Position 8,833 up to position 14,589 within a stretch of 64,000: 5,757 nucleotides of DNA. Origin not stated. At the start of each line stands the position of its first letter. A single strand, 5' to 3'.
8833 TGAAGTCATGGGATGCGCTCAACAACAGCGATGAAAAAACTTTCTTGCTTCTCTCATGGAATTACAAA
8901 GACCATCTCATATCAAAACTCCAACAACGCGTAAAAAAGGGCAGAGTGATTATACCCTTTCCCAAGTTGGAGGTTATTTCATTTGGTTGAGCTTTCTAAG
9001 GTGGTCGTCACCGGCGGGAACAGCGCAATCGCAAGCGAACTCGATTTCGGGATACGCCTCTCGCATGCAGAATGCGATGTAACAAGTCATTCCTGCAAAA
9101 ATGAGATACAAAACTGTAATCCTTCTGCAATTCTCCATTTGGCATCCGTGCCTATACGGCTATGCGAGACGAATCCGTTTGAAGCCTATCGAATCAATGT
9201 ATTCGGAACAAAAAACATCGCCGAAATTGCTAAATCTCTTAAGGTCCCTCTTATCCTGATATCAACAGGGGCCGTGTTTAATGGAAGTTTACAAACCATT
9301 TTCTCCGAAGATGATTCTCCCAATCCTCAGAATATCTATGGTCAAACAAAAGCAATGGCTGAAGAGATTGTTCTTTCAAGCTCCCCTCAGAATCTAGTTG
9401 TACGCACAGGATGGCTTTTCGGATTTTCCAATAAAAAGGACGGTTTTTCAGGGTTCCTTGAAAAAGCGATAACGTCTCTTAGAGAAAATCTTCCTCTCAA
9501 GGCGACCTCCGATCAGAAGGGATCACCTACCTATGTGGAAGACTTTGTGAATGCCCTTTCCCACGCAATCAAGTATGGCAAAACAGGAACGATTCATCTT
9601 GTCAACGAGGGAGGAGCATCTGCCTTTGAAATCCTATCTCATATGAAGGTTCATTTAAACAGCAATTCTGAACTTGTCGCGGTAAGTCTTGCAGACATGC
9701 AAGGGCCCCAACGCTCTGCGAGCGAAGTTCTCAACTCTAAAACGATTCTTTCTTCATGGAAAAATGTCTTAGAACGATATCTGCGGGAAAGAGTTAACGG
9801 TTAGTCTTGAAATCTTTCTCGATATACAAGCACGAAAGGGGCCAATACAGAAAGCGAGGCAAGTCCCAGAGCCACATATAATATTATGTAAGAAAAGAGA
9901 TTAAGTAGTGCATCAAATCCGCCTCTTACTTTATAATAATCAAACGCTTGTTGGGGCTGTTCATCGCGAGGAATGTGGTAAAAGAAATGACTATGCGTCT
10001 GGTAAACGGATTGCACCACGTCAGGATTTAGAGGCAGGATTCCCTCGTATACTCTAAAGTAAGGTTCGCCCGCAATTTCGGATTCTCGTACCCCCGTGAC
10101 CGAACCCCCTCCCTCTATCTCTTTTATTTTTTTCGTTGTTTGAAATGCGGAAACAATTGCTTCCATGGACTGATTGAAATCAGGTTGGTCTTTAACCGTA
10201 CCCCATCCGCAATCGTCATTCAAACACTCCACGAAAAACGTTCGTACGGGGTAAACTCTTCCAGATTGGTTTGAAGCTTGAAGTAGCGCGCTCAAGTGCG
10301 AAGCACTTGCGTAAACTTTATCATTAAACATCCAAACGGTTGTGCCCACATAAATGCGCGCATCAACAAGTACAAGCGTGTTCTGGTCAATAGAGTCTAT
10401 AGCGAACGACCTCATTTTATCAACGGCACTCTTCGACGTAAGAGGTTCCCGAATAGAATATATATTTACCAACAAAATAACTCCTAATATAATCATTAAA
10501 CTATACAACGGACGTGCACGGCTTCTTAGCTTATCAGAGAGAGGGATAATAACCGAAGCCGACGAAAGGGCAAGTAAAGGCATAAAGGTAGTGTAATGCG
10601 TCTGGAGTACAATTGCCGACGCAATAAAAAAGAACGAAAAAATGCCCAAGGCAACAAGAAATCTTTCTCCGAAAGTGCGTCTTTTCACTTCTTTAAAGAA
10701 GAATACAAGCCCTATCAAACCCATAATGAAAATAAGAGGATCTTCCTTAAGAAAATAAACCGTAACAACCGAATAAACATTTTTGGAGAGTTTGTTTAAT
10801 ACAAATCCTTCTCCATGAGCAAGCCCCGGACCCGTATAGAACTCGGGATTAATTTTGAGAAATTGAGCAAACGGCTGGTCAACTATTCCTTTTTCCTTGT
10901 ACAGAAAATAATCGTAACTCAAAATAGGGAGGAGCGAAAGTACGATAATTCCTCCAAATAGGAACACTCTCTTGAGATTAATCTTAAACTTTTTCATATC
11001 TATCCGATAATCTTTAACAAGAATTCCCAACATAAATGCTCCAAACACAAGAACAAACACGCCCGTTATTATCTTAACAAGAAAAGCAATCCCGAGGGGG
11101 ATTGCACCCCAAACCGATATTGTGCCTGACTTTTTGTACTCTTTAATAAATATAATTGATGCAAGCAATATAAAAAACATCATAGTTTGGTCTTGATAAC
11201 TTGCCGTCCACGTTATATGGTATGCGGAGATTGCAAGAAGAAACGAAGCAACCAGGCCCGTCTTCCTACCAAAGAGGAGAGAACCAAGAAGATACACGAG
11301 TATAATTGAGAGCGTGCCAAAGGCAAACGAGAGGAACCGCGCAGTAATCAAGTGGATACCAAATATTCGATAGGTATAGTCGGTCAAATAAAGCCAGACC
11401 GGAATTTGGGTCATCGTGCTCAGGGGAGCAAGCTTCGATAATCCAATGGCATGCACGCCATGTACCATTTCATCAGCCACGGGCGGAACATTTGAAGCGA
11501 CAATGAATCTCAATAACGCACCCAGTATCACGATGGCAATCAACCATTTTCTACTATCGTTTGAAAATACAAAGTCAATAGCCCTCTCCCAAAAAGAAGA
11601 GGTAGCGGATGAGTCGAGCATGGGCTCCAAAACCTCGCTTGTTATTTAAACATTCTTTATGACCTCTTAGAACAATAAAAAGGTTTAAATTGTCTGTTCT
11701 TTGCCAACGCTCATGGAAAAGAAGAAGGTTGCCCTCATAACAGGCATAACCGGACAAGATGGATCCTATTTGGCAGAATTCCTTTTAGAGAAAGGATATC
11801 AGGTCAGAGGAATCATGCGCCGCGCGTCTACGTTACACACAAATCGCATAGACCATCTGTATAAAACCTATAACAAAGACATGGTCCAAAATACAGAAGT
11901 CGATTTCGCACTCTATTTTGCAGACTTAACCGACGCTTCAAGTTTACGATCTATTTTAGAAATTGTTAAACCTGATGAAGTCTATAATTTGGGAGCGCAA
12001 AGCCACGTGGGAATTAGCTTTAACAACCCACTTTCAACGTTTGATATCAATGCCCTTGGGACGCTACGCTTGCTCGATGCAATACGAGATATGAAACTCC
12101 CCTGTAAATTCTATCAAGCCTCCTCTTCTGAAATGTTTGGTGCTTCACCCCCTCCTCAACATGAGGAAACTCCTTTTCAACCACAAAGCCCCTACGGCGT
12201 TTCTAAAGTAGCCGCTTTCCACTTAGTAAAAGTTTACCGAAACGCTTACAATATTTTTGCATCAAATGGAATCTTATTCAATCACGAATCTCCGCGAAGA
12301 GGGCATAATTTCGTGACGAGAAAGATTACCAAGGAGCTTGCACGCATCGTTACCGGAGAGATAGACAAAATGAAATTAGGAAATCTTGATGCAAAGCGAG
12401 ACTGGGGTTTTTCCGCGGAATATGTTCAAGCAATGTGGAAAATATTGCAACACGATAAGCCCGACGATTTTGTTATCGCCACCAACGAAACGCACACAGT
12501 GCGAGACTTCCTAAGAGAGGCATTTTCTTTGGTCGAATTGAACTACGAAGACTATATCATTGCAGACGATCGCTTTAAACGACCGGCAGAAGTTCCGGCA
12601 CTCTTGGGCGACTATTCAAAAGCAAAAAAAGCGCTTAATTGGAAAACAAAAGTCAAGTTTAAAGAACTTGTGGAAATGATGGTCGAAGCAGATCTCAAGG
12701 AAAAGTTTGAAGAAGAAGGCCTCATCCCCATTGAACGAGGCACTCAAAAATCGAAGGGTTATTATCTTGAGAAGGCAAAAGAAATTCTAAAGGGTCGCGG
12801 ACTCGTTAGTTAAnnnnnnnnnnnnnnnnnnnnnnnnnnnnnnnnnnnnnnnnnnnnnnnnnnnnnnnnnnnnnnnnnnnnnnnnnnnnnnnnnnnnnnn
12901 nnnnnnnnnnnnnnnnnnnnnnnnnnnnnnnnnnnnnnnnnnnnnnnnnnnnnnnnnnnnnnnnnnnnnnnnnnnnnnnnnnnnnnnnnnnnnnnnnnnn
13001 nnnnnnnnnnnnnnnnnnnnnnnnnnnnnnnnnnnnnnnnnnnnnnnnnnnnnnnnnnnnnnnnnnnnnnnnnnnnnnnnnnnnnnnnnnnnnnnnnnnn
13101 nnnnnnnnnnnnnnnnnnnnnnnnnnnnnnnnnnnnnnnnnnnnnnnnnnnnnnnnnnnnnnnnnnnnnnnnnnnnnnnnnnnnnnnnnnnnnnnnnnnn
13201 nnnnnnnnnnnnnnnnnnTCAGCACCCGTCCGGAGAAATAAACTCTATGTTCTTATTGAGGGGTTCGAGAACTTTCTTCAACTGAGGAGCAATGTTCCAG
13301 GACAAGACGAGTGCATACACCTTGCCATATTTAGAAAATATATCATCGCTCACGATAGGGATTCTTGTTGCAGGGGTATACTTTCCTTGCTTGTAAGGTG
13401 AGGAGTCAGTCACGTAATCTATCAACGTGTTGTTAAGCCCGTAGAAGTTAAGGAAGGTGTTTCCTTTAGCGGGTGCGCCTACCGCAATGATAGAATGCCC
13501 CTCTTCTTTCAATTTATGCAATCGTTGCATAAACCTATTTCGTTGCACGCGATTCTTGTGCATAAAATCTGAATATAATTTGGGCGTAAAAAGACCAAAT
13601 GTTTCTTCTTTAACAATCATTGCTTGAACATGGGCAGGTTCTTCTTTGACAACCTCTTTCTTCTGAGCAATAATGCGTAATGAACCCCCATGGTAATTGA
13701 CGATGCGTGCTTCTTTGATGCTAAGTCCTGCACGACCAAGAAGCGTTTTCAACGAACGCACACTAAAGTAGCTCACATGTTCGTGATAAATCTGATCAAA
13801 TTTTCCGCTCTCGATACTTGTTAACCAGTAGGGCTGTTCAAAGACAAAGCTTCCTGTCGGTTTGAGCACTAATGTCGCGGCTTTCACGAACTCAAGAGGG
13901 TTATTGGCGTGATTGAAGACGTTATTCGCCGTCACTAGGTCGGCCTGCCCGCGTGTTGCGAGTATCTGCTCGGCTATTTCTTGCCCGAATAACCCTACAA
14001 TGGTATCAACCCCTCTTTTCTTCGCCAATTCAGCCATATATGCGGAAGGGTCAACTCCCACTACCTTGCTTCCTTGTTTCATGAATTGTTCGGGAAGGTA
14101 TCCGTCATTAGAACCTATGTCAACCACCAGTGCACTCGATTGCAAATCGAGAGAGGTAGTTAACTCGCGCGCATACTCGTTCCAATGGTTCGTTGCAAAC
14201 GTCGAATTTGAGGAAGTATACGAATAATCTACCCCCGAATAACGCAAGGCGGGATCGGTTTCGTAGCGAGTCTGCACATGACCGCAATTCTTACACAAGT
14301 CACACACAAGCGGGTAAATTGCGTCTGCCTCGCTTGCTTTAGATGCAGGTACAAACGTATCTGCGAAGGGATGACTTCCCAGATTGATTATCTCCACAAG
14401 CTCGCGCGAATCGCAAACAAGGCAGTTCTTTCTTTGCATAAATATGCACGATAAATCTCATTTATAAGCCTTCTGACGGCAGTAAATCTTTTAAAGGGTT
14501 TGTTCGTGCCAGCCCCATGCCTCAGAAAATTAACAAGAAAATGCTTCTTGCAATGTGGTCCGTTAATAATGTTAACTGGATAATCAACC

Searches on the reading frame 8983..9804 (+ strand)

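Call 24: search_protein_families(library=pfam, proteins=[window:8983-9804:+], max_evalue=0.001)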
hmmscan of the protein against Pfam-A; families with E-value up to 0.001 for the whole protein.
window:8983-9804:+ (273 aa): 6 families
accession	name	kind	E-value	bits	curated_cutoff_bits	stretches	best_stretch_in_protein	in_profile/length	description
PF04321.23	RmlD_sub_bind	-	1.2e-40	139.8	27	1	7-258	3-266/287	RmlD substrate binding domain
PF01370.27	Epimerase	-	9.3e-17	61.7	20.9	1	27-201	44-233/240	NAD dependent epimerase/dehydratase family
PF16363.11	GDP_Man_Dehyd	-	1.3e-12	48.2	27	1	28-219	56-267/332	GDP-mannose 4,6 dehydratase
PF02719.21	Polysacc_synt_2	-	3.6e-11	43.2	20.2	1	35-137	66-156/293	Polysaccharide biosynthesis protein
PF01073.25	3Beta_HSD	-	1.3e-09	37.9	22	1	28-137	49-164/280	3-beta hydroxysteroid dehydrogenase/isomerase family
PF07993.18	NAD_binding_4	-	9.7e-09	35.2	20.1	1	67-150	107-210/258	Male sterility protein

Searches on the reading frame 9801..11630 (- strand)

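Call 24: search_protein_families(library=pfam, proteins=[window:9801-11630:-], max_evalue=0.001)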
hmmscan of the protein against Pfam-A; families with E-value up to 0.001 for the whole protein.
window:9801-11630:- (609 aa): 1 family
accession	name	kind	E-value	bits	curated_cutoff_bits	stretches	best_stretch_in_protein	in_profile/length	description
PF13231.12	PMT_2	-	1.4e-09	38.8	26.1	1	77-202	4-131/160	Dolichyl-phosphate-mannose-protein mannosyltransferase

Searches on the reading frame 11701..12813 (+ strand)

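Call 24: search_protein_families(library=pfam, proteins=[window:11701-12813:+], max_evalue=0.001)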
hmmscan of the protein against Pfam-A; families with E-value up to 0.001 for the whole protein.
window:11701-12813:+ (370 aa): 5 families
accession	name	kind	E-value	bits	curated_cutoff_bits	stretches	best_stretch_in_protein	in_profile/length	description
PF16363.11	GDP_Man_Dehyd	-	5.6e-124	414.4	27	1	12-327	1-332/332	GDP-mannose 4,6 dehydratase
PF01370.27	Epimerase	-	7.2e-68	229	20.9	1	11-260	1-240/240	NAD dependent epimerase/dehydratase family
PF04321.23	RmlD_sub_bind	-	5.7e-10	39.2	27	1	12-207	4-162/287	RmlD substrate binding domain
PF02719.21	Polysacc_synt_2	-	2.2e-07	30.8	20.2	1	12-132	2-119/293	Polysaccharide biosynthesis protein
PF05368.20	NmrA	-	0.00059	20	27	1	8-88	2-69/298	NmrA-like family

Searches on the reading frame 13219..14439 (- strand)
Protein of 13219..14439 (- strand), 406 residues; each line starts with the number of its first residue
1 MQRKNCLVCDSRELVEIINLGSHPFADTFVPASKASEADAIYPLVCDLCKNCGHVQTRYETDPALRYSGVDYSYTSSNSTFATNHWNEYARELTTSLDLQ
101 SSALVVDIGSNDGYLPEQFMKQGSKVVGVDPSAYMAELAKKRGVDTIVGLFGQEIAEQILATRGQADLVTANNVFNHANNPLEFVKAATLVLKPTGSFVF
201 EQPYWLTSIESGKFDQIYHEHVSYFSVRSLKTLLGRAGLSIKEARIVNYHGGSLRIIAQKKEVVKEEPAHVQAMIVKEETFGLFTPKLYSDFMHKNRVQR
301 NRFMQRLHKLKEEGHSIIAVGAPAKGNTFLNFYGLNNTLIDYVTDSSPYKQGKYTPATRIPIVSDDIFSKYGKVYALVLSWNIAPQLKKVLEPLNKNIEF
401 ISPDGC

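Call 24: search_protein_families(library=pfam, proteins=[window:13219-14439:-], max_evalue=0.001)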
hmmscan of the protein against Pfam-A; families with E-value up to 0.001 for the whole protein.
window:13219-14439:- (406 aa): 7 families
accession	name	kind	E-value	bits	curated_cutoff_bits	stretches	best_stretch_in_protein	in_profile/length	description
PF08484.17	Methyltransf_14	-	3.2e-39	134.7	23.5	1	249-392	2-146/160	C-methyltransferase C-terminal domain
PF13489.12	Methyltransf_23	-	3.9e-21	75.9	27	1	90-241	10-161/164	Methyltransferase domain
PF08241.18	Methyltransf_11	-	1.5e-14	54.8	21.2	1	106-200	1-95/95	Methyltransferase domain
PF08421.16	Methyltransf_13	-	6.1e-14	52.4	31.3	1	6-65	1-60/62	Putative zinc binding domain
PF08242.18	Methyltransf_12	-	1.1e-11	45.8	30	1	106-197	1-97/98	Methyltransferase domain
PF13649.12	Methyltransf_25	-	8.7e-10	39.6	27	1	105-196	1-97/97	Methyltransferase domain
PF13847.12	Methyltransf_31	-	2.5e-07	30.9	27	1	104-204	6-113/145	Methyltransferase domain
